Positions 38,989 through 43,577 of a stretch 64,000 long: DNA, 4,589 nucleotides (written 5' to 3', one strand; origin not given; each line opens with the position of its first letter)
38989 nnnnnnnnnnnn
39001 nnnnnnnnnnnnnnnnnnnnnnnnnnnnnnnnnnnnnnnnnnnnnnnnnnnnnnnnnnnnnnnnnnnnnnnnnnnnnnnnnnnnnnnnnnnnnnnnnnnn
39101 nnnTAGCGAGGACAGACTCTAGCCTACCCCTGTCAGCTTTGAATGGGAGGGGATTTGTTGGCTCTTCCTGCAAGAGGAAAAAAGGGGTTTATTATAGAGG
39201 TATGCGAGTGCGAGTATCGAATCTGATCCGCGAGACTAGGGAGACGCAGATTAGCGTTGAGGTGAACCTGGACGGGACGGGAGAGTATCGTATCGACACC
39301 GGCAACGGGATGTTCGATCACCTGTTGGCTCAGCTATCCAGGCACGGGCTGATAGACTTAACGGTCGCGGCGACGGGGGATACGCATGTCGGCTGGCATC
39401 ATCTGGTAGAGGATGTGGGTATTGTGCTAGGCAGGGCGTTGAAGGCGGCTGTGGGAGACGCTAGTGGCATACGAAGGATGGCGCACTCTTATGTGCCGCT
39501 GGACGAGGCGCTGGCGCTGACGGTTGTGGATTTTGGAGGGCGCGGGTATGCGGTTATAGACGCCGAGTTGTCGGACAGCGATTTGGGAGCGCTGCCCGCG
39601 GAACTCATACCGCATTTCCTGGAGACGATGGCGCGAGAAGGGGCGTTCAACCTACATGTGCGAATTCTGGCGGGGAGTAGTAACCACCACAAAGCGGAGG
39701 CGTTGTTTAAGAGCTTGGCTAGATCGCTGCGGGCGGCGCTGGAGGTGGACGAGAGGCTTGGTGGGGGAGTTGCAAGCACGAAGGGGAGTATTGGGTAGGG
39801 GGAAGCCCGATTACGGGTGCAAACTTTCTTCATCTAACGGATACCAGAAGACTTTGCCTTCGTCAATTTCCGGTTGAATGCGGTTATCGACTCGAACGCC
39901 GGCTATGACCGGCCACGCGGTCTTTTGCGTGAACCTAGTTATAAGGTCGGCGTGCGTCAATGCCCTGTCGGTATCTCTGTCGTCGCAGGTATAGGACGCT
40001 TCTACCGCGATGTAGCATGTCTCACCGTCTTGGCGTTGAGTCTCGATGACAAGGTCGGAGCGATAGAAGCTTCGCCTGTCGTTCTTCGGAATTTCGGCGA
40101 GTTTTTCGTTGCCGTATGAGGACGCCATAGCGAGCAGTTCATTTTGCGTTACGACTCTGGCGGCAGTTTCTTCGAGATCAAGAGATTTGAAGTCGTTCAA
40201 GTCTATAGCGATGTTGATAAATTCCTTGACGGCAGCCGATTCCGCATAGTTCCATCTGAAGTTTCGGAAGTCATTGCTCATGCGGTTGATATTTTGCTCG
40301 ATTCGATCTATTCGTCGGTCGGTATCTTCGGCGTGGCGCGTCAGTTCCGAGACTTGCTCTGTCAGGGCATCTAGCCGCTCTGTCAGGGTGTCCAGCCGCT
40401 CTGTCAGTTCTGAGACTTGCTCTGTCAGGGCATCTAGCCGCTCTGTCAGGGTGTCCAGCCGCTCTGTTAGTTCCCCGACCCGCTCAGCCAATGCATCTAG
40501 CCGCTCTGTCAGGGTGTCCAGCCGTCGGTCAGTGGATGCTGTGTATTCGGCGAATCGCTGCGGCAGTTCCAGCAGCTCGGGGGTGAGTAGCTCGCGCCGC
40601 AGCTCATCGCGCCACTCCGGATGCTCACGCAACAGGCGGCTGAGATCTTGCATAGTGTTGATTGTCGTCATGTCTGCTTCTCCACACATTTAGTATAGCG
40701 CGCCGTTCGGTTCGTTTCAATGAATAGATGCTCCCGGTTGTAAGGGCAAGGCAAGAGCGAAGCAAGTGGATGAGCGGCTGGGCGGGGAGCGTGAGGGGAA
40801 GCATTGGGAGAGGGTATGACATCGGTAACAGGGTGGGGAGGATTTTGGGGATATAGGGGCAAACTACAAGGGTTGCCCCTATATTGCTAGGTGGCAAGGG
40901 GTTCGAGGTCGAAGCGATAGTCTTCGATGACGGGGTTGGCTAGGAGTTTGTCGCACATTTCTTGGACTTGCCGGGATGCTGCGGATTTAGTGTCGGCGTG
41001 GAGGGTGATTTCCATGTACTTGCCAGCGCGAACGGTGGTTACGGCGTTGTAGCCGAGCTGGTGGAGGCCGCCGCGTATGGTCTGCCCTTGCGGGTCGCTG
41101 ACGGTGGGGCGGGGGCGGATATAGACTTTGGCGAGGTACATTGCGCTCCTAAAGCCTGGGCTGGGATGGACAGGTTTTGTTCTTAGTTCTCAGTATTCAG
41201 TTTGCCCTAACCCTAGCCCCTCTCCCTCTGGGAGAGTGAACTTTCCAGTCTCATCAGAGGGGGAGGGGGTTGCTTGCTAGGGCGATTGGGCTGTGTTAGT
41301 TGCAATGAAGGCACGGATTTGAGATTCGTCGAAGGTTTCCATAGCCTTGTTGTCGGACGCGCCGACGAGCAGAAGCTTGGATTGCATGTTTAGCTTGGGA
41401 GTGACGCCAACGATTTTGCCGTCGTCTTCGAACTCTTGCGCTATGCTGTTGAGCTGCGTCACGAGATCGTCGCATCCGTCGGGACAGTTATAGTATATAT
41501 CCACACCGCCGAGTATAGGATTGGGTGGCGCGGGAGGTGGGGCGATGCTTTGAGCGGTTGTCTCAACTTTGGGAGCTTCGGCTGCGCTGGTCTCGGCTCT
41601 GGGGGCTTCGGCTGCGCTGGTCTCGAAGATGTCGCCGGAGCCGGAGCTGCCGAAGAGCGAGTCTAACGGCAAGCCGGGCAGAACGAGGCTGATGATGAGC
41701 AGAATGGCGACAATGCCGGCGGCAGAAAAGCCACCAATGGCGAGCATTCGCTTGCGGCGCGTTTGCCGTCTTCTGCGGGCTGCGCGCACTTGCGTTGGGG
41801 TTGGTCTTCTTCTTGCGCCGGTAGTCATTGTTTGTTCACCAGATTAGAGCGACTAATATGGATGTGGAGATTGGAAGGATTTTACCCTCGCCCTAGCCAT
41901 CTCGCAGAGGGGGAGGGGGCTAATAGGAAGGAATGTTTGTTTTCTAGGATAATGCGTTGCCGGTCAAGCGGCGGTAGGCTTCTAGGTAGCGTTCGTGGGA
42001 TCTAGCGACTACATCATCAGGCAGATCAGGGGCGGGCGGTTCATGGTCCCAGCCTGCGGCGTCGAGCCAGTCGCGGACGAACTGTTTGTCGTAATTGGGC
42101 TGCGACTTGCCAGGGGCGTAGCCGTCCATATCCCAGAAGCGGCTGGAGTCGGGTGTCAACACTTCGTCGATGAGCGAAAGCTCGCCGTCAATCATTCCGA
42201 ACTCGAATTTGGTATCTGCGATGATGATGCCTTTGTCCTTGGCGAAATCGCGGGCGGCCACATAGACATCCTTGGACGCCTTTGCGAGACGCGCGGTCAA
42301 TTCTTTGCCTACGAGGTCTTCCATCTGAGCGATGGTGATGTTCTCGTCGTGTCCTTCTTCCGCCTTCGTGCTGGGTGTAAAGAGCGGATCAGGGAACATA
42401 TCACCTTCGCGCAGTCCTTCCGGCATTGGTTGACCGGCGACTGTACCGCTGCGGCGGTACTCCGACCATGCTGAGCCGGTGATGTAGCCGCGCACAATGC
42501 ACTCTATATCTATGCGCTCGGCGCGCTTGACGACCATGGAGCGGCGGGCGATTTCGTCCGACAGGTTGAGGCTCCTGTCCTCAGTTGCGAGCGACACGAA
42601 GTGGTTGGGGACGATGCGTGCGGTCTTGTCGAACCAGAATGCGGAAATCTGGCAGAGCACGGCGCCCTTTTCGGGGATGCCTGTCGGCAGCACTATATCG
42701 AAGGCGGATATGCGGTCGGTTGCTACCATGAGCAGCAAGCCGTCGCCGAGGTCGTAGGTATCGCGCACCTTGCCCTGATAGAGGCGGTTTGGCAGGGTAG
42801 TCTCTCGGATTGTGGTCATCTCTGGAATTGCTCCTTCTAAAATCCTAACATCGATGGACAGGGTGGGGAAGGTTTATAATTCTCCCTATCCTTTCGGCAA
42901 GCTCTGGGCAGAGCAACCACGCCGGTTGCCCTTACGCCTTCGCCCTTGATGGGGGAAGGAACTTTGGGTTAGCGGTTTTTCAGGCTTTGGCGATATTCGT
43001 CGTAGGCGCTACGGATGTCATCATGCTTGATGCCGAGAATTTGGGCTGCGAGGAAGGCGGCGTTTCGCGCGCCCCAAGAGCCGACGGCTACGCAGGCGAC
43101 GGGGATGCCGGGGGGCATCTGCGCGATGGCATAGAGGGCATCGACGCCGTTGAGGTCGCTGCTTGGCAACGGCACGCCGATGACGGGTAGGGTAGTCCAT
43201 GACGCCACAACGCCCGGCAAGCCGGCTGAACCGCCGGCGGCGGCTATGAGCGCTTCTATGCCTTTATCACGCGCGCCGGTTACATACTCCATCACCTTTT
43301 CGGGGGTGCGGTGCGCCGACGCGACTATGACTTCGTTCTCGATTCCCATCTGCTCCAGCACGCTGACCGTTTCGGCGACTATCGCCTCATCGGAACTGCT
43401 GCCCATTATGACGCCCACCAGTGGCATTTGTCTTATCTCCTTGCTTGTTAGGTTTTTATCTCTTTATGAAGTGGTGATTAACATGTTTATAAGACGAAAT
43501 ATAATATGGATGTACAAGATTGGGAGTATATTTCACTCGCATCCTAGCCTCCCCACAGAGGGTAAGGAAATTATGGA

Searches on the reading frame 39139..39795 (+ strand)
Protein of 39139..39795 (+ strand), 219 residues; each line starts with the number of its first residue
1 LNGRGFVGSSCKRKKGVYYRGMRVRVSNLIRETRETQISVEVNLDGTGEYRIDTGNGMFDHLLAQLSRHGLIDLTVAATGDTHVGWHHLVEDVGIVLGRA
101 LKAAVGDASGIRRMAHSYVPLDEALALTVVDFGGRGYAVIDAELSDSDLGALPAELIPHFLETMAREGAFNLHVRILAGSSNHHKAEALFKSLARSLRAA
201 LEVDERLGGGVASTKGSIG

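Call 3: search_protein_families(library=pfam, proteins=[window:39139-39795:+], max_evalue=0.01)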
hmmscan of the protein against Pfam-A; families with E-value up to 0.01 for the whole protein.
window:39139-39795:+ (219 aa): 1 family
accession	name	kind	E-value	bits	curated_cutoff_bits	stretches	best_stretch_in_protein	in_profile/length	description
PF00475.24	IGPD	-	1.8e-53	181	27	1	54-197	1-144/144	Imidazoleglycerol-phosphate dehydratase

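Call 4: search_protein_families(library=ncbifam, proteins=[window:39139-39795:+], max_evalue=0.01)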
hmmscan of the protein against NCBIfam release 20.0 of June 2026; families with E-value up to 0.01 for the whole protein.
window:39139-39795:+ (219 aa): 13 families
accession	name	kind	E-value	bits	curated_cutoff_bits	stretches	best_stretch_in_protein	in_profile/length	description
NF002116.0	PRK00951.2-6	equivalog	2.2e-75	252.9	269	1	23-217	2-196/197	imidazoleglycerol-phosphate dehydratase HisB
NF002111.0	PRK00951.2-1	equivalog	7.8e-69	231.1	231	1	24-218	3-194/194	imidazoleglycerol-phosphate dehydratase HisB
NF002109.0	PRK00951.1-5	equivalog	2.6e-68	229.7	278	1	25-217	3-195/196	imidazoleglycerol-phosphate dehydratase HisB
NF002106.0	PRK00951.1-1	equivalog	1.6e-63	213.9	283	1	24-218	3-197/197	imidazoleglycerol-phosphate dehydratase HisB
NF002110.2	PRK00951.1-6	equivalog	2.3e-62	210.3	266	1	25-217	1-198/199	imidazoleglycerol-phosphate dehydratase HisB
NF002112.0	PRK00951.2-2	equivalog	1.3e-61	207.8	315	1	27-217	4-193/194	imidazoleglycerol-phosphate dehydratase HisB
NF002107.0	PRK00951.1-2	equivalog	4e-61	206.1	267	1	26-218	3-194/194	imidazoleglycerol-phosphate dehydratase HisB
NF002114.0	PRK00951.2-4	equivalog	3e-58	196.6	189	1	28-218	3-190/190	imidazoleglycerol-phosphate dehydratase HisB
NF002115.0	PRK00951.2-5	equivalog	4.8e-58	196.1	289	1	25-217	3-194/195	imidazoleglycerol-phosphate dehydratase HisB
NF002108.0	PRK00951.1-3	equivalog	1e-56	191.9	328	1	23-218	8-203/205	imidazoleglycerol-phosphate dehydratase HisB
NF003937.0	PRK05446.1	equivalog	8.6e-56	189.5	443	1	23-217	165-354/355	bifunctional histidinol-phosphatase/imidazoleglycerol-phosphate dehydratase HisB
NF002113.0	PRK00951.2-3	equivalog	3.4e-52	177.1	288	1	25-218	2-190/190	imidazoleglycerol-phosphate dehydratase HisB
NF010121.0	PRK13598.1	equivalog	9.2e-47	159.3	295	1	25-218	3-193/193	imidazoleglycerol-phosphate dehydratase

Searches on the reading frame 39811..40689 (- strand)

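Call 3: search_protein_families(library=pfam, proteins=[window:39811-40689:-], max_evalue=0.01)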
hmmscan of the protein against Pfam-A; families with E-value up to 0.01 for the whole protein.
window:39811-40689:- (292 aa): 87 families (the best 25 are shown)
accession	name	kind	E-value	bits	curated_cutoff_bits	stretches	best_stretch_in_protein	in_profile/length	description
PF01519.22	DUF16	-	1.8e-08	35.2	40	1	45-131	24-103/104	Protein of unknown function DUF16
PF10498.14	IFT57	-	1.8e-07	30.9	40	1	37-143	243-348/360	Intra-flagellar transport protein 57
PF19111.5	DUF5798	-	4.4e-07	30.5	27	1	91-135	9-53/89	Family of unknown function (DUF5798)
PF10779.14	XhlA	-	4.7e-07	30.3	34.7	1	50-91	6-47/67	Haemolysin XhlA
PF06825.17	HSBP1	-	5.3e-07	29.8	28.6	0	78-120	11-50/51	Heat shock factor binding protein 1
PF00261.25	Tropomyosin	-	7.2e-07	29.3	38.6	1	54-151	131-228/242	Tropomyosin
PF23991.1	DUF7310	-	1.1e-06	29.5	40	1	76-133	23-80/83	Coiled-coil region of unknown function (DUF7310)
PF05531.17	NPV_P10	-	1.5e-06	29.1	29.8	2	53-99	16-65/75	Nucleopolyhedrovirus P10 protein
PF06419.17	COG6_N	-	3.1e-06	27.8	27.4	1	21-110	7-95/114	Conserved oligomeric complex COG6, N-terminal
PF06103.16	DUF948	-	6e-06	26.8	37.2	1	52-117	23-88/89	Bacterial protein of unknown function (DUF948)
PF11887.13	Mce4_CUP1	-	7.4e-06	26.2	32.6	1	45-143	58-156/222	Cholesterol uptake porter CUP1 of Mce4, putative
PF07889.17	DUF1664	-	8.6e-06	26.2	34.6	1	60-133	50-123/124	Protein of unknown function (DUF1664)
PF01442.23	Apolipoprotein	-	2.2e-05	24.7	90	1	38-132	56-172/190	Apolipoprotein A1/A4/E domain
PF06160.17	EzrA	-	3.1e-05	22.9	39.6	1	88-167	349-426/557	Septation ring formation regulator, EzrA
PF13851.11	GAS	-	3.4e-05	23.7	32.3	1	37-155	22-143/200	Growth-arrest specific micro-tubule binding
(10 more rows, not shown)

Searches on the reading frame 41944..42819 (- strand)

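Call 20: search_protein_families(library=pfam, proteins=[window:41944-42819:-], max_evalue=0.0001)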
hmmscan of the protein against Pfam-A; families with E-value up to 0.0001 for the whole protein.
window:41944-42819:- (291 aa): 1 family
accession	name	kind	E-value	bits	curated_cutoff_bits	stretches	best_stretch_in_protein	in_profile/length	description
PF01259.24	SAICAR_synt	-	3.2e-77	259.9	20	1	13-260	2-229/233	SAICAR synthetase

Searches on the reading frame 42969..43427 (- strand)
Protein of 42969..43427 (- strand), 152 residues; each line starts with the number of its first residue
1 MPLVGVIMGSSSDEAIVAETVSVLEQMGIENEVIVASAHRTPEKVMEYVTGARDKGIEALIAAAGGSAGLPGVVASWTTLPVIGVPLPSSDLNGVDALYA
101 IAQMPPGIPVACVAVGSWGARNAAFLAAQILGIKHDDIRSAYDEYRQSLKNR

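Call 20: search_protein_families(library=pfam, proteins=[window:42969-43427:-], max_evalue=0.0001)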
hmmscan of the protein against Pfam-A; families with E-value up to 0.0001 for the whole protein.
window:42969-43427:- (152 aa): 1 family
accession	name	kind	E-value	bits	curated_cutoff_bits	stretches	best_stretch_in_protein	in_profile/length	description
PF00731.26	AIRC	-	2.6e-56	189.7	30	1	4-151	2-147/148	AIR carboxylase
